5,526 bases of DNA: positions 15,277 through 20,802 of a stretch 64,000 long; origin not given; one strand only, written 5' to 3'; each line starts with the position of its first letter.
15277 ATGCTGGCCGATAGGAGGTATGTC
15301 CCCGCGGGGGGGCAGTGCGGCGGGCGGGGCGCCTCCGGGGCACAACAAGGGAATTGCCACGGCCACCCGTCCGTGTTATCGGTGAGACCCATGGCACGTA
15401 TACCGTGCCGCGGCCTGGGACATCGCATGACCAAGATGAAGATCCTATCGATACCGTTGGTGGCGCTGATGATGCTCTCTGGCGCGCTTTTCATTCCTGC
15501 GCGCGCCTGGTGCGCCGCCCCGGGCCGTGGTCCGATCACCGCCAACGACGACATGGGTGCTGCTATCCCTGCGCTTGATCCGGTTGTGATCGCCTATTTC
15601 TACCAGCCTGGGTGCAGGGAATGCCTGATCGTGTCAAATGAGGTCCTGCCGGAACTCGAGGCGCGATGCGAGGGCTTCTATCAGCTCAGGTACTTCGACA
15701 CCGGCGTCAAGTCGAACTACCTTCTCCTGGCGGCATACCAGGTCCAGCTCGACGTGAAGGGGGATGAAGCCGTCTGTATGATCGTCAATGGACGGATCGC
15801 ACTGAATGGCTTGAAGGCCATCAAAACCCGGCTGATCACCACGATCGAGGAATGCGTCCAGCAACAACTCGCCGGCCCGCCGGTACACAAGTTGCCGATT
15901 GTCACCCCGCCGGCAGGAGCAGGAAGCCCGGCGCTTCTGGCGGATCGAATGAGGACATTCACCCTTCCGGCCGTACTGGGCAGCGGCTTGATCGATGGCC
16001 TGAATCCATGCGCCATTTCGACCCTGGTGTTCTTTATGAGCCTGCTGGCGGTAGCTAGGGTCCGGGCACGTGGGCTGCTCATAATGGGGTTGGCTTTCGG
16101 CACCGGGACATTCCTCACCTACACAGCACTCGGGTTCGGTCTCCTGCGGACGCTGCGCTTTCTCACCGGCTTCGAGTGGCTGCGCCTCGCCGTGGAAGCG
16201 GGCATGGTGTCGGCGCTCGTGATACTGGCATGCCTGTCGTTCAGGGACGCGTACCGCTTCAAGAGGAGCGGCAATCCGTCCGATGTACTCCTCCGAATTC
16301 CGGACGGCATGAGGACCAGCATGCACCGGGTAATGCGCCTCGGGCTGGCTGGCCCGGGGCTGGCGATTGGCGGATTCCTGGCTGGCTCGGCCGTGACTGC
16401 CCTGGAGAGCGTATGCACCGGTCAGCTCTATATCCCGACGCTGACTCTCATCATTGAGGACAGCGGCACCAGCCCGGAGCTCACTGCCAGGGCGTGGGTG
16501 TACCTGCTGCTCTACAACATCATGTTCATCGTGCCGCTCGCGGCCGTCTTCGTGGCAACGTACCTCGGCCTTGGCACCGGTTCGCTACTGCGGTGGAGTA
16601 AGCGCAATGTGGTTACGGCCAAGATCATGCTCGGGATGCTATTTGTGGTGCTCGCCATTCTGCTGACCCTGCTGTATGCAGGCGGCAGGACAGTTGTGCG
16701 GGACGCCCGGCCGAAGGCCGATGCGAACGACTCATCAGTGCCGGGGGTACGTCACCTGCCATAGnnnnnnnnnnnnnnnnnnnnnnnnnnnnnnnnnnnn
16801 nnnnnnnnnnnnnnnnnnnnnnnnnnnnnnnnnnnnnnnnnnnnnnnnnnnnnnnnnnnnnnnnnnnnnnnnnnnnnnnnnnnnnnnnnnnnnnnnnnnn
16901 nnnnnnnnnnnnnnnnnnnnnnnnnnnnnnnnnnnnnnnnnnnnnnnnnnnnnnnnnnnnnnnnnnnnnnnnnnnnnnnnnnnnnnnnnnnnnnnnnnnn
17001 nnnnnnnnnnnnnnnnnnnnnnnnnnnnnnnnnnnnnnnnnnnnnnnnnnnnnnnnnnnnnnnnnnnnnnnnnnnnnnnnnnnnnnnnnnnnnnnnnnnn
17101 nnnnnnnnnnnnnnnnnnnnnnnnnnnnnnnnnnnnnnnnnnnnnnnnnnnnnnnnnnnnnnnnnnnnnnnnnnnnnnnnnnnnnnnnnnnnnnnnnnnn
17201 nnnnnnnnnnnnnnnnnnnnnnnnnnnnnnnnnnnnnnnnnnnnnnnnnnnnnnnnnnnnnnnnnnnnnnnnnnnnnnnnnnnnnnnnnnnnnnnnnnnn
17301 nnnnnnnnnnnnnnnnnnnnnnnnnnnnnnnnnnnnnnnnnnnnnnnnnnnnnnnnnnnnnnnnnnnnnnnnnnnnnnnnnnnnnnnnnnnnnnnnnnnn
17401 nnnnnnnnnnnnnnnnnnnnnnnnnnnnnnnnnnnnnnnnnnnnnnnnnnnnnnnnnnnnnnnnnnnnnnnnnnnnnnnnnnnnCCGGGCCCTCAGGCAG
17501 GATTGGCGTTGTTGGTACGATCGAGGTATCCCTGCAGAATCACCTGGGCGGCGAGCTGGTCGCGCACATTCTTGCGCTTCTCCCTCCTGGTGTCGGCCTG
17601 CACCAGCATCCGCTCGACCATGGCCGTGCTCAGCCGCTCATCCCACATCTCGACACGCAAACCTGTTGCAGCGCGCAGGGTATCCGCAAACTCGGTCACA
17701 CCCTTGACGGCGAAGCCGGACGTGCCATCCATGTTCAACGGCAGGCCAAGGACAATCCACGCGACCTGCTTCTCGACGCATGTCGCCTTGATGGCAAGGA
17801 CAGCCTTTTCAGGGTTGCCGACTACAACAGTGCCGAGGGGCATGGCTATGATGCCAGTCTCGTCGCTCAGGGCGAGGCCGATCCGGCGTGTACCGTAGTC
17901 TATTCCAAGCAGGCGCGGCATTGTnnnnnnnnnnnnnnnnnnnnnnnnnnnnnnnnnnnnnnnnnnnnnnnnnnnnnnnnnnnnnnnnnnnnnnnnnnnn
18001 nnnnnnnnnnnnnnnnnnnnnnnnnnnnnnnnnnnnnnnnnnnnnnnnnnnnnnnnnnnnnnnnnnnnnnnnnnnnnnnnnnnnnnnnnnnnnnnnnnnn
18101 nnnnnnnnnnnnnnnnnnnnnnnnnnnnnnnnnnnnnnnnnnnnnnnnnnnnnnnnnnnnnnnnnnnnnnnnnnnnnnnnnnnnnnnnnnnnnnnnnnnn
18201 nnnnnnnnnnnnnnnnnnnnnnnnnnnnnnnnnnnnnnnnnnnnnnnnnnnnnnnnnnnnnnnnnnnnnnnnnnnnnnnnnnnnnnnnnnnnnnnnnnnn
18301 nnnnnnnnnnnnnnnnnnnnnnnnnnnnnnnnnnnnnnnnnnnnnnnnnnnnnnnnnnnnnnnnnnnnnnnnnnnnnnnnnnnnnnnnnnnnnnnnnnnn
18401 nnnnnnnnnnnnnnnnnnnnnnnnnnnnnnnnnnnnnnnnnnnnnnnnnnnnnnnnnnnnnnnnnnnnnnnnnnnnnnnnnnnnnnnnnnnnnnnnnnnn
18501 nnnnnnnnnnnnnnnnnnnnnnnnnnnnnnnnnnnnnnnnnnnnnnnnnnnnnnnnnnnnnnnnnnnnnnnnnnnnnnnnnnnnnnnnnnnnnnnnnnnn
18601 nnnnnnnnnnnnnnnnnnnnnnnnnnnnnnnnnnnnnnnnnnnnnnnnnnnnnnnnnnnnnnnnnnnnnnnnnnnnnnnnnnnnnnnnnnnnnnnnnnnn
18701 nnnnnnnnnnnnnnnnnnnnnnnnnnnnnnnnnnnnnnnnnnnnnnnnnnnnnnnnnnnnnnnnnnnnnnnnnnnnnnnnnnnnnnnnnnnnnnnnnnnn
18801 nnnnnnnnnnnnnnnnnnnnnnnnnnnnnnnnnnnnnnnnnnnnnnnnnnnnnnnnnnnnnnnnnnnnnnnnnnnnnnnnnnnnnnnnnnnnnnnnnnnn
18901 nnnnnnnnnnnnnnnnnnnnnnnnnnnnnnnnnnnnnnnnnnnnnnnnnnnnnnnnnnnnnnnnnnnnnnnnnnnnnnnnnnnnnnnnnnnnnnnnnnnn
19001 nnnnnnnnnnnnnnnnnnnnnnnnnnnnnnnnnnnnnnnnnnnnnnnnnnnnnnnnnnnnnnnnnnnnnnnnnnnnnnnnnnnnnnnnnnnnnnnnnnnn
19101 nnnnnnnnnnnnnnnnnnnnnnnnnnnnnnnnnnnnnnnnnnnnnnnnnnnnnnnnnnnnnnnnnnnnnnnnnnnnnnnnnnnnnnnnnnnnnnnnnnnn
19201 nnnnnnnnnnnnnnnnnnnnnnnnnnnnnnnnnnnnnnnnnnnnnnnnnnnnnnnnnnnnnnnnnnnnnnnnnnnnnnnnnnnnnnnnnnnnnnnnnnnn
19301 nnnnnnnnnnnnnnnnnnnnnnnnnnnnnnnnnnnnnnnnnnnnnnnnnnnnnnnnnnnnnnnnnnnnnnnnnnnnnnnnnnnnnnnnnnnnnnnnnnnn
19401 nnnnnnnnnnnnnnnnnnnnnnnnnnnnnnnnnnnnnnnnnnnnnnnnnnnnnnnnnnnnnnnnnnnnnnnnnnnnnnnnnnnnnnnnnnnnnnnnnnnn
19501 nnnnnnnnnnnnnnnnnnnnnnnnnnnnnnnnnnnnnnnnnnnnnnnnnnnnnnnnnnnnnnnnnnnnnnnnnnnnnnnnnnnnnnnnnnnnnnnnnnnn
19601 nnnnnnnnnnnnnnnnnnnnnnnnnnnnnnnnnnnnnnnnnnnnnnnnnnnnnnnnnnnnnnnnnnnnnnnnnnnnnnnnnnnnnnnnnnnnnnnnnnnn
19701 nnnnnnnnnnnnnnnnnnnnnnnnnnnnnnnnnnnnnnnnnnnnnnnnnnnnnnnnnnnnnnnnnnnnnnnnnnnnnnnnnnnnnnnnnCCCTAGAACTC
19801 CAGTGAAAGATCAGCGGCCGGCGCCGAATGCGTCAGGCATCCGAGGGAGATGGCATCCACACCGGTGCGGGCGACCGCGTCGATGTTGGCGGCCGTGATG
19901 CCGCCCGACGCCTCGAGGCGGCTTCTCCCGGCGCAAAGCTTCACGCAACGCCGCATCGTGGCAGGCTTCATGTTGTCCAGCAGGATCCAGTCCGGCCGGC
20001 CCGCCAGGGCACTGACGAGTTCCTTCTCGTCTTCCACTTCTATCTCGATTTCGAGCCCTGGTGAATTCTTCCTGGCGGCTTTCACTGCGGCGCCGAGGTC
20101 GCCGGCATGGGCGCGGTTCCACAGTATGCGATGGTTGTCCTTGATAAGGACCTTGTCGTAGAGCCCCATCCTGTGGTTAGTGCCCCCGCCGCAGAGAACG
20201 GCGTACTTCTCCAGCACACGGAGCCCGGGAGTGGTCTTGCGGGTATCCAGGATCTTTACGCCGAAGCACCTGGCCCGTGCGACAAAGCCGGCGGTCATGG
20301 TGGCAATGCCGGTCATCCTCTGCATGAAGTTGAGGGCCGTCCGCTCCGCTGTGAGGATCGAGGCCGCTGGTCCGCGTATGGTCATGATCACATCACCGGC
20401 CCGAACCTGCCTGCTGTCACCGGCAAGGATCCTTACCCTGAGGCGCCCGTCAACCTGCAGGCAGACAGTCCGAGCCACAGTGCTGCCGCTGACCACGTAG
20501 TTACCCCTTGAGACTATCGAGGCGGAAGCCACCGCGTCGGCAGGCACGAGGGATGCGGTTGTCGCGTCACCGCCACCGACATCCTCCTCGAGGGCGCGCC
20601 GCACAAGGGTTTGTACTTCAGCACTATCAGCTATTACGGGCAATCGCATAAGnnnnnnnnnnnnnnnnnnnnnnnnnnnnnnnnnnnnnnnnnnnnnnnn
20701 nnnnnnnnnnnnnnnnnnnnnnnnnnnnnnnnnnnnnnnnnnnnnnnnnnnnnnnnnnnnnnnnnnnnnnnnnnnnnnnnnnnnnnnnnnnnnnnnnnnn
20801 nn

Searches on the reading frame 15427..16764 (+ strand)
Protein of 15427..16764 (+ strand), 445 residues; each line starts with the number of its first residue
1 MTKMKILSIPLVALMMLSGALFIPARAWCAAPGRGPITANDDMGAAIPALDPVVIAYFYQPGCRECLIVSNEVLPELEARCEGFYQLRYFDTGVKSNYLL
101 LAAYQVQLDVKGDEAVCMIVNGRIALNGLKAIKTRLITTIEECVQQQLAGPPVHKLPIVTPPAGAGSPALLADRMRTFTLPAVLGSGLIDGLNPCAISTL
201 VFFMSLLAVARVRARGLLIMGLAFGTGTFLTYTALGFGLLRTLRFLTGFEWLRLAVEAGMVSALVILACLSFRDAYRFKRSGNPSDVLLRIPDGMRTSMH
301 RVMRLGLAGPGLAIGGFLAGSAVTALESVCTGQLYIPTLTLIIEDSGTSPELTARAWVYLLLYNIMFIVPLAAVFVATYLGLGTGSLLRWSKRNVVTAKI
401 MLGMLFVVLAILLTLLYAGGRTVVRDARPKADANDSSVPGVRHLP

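Call 58: search_protein_families(library=pfam, proteins=[window:15427-16764:+], max_evalue=0.01)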
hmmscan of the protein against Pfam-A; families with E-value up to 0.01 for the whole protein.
window:15427-16764:+ (445 aa): 0 families

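Call 89: search_protein_families(library=ncbifam, proteins=[window:15427-16764:+], max_evalue=0.001)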
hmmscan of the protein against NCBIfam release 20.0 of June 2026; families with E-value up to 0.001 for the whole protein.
window:15427-16764:+ (445 aa): 0 families

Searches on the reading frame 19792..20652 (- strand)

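Call 100: search_protein_families(library=pfam, proteins=[window:19792-20652:-], max_evalue=0.0001)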
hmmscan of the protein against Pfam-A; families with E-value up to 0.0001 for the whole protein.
window:19792-20652:- (286 aa): 2 families
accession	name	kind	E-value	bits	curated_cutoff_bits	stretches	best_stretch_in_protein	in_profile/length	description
PF01729.25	QRPTase_C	-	2.2e-54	184.1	23.1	1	116-285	1-169/169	Quinolinate phosphoribosyl transferase, C-terminal domain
PF02749.22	QRPTase_N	-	1.6e-18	67.1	27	1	29-113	1-81/82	Quinolinate phosphoribosyl transferase, N-terminal domain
